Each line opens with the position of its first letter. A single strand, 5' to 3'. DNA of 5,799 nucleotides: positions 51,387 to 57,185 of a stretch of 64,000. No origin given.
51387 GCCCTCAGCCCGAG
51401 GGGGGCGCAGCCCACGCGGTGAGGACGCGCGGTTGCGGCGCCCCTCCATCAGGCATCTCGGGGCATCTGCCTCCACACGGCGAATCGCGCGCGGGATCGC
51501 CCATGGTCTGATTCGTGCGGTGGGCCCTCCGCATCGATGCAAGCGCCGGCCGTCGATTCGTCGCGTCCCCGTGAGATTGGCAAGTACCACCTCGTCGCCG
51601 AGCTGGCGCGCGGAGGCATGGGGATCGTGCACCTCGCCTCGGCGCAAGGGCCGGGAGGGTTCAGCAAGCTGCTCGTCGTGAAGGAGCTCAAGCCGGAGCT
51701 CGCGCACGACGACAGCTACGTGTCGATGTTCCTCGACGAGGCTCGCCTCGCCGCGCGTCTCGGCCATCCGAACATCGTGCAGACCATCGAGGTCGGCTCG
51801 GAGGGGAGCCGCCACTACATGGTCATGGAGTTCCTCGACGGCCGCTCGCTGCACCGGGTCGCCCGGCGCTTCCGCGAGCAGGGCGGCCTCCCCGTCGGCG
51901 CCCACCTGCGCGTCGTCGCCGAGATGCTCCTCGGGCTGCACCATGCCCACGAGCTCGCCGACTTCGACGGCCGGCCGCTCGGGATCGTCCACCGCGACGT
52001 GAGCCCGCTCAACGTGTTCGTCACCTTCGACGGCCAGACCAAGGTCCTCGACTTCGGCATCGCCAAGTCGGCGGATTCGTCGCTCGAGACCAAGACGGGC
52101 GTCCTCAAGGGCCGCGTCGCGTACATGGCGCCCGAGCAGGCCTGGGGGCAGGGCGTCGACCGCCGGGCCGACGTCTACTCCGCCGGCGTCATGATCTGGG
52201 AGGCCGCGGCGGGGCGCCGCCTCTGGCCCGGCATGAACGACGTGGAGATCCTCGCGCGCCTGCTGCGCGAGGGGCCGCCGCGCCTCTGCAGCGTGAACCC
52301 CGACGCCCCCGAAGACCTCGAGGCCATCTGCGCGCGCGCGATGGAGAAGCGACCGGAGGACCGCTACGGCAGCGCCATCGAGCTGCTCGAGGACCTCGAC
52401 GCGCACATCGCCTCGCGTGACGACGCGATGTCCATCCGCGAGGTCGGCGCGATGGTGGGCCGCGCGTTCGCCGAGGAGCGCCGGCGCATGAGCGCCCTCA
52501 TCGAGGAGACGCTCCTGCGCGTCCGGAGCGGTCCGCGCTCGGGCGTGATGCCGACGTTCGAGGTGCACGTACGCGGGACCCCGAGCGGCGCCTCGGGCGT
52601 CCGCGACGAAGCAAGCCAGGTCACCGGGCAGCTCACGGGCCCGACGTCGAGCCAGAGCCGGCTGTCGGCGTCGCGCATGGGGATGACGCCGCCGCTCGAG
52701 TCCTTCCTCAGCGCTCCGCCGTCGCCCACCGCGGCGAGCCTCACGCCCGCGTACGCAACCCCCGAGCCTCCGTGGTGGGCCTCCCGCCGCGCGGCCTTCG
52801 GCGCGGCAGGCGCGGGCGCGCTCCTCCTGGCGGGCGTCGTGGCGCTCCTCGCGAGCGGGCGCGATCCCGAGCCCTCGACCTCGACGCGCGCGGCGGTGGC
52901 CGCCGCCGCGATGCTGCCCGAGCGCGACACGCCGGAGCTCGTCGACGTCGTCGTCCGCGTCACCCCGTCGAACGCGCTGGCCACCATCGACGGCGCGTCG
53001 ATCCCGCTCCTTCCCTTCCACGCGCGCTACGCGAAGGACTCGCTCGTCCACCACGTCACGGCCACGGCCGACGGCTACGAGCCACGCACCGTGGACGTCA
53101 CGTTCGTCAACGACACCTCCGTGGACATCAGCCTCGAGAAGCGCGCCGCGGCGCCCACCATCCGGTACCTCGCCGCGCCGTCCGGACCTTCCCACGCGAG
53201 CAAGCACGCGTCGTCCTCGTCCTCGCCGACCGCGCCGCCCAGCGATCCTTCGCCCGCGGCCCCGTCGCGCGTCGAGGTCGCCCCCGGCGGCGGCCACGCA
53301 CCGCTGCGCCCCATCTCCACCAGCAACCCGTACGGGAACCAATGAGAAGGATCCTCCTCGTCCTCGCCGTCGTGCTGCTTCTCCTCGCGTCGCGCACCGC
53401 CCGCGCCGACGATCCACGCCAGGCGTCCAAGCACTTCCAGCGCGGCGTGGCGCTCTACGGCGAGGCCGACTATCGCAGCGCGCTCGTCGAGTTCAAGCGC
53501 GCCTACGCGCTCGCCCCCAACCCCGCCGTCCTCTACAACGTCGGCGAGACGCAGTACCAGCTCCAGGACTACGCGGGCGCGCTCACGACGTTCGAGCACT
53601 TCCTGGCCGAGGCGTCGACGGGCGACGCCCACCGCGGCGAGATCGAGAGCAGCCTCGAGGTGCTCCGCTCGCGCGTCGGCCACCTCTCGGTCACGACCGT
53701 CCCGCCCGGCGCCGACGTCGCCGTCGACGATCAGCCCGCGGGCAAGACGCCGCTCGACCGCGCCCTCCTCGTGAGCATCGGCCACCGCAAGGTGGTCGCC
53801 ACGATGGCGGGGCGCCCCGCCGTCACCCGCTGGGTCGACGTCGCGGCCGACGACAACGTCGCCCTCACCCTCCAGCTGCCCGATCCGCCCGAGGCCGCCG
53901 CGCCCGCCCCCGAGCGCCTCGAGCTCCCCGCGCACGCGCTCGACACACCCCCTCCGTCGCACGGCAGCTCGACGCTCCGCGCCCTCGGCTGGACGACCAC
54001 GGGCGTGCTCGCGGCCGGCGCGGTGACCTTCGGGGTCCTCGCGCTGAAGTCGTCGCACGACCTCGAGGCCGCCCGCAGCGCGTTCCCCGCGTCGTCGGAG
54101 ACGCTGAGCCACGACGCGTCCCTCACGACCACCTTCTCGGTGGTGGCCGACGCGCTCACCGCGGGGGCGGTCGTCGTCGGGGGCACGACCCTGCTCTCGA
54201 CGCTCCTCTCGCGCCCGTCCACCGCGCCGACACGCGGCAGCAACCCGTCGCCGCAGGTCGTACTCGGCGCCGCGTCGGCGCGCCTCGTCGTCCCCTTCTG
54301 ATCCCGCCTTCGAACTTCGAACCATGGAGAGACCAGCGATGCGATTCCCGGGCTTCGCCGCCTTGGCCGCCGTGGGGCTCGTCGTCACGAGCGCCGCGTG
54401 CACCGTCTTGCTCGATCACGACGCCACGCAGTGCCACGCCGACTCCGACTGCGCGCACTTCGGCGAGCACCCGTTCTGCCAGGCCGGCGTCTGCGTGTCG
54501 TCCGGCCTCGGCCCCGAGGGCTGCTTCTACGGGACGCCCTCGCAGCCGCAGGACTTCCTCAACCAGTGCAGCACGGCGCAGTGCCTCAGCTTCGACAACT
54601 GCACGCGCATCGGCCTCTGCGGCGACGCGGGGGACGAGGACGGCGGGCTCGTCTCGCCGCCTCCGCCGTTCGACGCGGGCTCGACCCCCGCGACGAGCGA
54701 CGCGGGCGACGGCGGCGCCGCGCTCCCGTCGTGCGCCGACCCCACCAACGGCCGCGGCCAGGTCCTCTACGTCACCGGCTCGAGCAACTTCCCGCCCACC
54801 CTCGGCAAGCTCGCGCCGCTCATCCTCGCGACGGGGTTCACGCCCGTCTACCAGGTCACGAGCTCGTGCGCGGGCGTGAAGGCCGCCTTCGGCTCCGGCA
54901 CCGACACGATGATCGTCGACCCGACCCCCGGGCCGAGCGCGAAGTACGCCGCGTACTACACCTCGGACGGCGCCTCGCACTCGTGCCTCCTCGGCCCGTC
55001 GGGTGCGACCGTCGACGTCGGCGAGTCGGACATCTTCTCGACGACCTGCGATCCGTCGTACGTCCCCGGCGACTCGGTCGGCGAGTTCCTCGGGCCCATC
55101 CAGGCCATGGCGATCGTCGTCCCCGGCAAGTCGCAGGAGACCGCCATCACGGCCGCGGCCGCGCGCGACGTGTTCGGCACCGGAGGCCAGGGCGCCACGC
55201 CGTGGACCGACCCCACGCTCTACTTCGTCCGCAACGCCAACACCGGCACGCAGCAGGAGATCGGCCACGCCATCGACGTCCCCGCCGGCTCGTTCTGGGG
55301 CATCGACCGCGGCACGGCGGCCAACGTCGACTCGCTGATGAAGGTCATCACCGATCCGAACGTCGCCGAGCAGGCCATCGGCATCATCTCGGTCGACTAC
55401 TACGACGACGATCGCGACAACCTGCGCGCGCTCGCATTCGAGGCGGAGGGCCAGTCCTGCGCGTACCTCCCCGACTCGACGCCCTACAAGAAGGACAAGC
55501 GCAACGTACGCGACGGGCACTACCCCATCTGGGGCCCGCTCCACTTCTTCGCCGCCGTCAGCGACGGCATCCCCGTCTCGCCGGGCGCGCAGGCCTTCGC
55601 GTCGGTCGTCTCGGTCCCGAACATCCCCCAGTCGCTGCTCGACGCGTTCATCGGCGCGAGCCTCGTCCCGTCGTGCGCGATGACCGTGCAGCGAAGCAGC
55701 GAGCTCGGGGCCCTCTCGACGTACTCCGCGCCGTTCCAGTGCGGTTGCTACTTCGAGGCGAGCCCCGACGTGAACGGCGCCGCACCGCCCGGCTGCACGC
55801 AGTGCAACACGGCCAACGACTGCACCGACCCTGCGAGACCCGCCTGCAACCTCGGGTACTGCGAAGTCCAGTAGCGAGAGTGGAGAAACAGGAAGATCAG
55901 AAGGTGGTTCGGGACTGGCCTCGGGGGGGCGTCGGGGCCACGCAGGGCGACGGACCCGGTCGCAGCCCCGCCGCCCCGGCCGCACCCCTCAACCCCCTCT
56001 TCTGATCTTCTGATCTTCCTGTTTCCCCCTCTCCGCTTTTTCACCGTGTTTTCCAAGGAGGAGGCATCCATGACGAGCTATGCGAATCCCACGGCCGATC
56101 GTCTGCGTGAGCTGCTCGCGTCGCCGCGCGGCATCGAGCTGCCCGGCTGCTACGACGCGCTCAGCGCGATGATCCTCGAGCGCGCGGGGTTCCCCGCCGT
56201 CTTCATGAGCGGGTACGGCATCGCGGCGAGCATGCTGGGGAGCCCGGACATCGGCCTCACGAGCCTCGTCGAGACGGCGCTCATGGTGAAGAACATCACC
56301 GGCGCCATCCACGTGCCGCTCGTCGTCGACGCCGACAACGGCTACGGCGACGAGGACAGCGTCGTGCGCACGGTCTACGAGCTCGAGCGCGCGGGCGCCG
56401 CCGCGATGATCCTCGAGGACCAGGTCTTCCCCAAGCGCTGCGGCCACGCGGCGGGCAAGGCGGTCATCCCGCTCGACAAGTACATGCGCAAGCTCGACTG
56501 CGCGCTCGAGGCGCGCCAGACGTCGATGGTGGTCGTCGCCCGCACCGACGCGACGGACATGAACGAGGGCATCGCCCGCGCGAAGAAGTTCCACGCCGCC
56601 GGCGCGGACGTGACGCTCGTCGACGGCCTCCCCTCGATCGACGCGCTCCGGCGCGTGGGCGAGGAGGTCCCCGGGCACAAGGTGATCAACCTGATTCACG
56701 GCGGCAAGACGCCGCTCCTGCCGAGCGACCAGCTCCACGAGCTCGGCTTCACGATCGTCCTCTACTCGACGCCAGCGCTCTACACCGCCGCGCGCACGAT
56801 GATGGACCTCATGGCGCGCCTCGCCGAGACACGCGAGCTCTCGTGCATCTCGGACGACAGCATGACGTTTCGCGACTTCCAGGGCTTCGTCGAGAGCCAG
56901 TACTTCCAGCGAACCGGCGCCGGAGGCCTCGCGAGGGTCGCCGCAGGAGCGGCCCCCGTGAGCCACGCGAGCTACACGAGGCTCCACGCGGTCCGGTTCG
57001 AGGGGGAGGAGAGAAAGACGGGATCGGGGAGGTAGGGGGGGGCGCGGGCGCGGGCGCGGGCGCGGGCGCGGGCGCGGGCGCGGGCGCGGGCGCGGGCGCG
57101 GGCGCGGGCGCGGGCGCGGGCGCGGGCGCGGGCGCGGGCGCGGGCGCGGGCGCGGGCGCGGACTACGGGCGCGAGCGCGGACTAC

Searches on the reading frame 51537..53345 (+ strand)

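Call 4: search_protein_families(library=pfam, proteins=[window:51537-53345:+], max_evalue=0.01)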
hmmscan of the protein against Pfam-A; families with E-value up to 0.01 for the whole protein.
window:51537-53345:+ (602 aa): 3 families
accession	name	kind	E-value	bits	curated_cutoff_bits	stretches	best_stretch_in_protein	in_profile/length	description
PF00069.31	Pkinase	-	4.9e-33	115.1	31.7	1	17-278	1-253/263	Protein kinase domain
PF07714.23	PK_Tyr_Ser-Thr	-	1.3e-28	100.5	23.1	1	19-276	3-248/258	Protein tyrosine and serine/threonine kinase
PF01636.29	APH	-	1.1e-05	25.8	23.2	0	61-142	36-116/239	Phosphotransferase enzyme family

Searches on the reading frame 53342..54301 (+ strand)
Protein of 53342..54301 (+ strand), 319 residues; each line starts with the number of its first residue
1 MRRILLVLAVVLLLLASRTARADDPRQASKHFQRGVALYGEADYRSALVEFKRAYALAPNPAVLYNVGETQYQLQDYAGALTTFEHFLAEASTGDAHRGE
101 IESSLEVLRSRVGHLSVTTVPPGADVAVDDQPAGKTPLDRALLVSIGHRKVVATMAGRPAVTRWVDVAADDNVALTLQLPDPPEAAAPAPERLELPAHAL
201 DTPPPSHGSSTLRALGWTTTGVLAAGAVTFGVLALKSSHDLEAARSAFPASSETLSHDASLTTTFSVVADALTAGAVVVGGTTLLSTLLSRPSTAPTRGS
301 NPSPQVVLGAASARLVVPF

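Call 8: search_protein_families(library=pfam, proteins=[window:53342-54301:+], max_evalue=0.001)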
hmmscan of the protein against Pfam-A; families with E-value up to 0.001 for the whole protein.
window:53342-54301:+ (319 aa): 5 families
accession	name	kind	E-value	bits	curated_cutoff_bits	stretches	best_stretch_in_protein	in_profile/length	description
PF07719.23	TPR_2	-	5.1e-07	29.8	27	0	31-60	4-33/34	Tetratricopeptide repeat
PF08308.17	PEGA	-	2.9e-06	27.5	20.8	1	113-180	2-68/71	PEGA domain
PF13371.12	TPR_9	-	5.3e-05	23.6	35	0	65-98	33-65/73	Tetratricopeptide repeat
PF14559.12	TPR_19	-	0.00034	21.3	25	0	39-89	2-53/68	Tetratricopeptide repeat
PF00515.34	TPR_1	-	0.00088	19.4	27.8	0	31-60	4-33/34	Tetratricopeptide repeat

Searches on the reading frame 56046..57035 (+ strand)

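Call 8: search_protein_families(library=pfam, proteins=[window:56046-57035:+], max_evalue=0.001)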
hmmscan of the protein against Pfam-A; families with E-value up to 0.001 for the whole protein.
window:56046-57035:+ (329 aa): 2 families
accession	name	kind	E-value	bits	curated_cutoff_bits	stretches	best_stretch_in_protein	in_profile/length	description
PF13714.12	PEP_mutase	-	1.5e-41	143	31.5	1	20-257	1-237/240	Phosphoenolpyruvate phosphomutase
PF00463.27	ICL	-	7.1e-10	38.4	26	1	90-170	150-234/526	Isocitrate lyase family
